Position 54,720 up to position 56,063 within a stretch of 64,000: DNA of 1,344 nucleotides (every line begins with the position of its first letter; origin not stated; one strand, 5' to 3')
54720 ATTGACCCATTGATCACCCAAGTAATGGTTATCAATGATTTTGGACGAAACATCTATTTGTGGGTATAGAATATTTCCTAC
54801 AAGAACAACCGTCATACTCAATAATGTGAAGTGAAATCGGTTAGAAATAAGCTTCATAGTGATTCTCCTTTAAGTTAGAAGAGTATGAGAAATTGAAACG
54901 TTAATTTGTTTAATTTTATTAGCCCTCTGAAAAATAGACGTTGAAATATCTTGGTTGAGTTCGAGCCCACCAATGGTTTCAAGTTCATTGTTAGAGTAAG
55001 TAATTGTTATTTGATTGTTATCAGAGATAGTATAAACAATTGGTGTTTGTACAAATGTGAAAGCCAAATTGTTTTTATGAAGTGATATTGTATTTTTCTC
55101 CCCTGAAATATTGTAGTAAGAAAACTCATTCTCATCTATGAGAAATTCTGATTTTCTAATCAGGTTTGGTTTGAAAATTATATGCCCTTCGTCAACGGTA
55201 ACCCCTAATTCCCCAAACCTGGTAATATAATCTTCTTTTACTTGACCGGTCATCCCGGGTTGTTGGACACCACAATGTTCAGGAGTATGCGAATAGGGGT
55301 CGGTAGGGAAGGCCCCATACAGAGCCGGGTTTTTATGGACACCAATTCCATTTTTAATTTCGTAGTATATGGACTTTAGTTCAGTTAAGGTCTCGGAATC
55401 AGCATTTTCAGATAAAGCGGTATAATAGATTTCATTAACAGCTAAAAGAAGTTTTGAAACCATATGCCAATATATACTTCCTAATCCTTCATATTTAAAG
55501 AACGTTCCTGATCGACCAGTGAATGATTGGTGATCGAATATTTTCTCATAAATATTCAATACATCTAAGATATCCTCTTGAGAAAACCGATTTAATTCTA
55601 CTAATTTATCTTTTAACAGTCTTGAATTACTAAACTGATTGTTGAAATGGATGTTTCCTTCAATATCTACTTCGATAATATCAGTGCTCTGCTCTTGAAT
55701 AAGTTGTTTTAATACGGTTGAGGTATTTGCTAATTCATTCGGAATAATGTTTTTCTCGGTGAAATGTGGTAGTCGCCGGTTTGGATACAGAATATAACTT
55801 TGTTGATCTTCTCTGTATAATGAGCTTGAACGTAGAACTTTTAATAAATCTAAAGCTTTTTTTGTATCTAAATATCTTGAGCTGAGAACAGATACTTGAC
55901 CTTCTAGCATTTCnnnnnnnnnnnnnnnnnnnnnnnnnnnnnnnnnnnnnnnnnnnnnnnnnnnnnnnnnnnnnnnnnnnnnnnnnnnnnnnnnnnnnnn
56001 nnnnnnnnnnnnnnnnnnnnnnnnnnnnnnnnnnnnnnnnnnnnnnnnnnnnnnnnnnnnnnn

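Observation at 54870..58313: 1147-aa leaderless protein in the glycan operon: unverified, possibly divergent beta-glucan phosphorylase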

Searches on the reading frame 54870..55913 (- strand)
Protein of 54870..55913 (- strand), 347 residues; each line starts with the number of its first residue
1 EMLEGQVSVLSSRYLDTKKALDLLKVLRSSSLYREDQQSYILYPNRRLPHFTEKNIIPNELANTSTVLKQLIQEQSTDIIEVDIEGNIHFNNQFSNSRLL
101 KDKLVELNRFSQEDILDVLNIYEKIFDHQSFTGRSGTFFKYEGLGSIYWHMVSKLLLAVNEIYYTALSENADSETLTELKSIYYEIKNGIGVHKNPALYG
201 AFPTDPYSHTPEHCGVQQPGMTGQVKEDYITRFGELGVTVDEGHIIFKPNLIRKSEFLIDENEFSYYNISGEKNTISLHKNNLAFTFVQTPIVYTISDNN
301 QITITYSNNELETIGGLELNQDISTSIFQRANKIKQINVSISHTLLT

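Call 12: search_solved_structures(query=window:54870-55913:-, max_evalue=0.001, show_alignments=1)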
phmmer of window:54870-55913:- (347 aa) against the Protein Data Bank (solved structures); distinct sequences matched with E-value up to 0.001: 1.
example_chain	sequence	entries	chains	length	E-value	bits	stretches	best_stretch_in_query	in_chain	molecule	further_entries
6hq6_A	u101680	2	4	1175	1e-94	320.7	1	1-342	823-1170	Bacterial beta-1,3-oligosaccharide phosphorylase | Beta-1,3-oligosaccharide phosphorylase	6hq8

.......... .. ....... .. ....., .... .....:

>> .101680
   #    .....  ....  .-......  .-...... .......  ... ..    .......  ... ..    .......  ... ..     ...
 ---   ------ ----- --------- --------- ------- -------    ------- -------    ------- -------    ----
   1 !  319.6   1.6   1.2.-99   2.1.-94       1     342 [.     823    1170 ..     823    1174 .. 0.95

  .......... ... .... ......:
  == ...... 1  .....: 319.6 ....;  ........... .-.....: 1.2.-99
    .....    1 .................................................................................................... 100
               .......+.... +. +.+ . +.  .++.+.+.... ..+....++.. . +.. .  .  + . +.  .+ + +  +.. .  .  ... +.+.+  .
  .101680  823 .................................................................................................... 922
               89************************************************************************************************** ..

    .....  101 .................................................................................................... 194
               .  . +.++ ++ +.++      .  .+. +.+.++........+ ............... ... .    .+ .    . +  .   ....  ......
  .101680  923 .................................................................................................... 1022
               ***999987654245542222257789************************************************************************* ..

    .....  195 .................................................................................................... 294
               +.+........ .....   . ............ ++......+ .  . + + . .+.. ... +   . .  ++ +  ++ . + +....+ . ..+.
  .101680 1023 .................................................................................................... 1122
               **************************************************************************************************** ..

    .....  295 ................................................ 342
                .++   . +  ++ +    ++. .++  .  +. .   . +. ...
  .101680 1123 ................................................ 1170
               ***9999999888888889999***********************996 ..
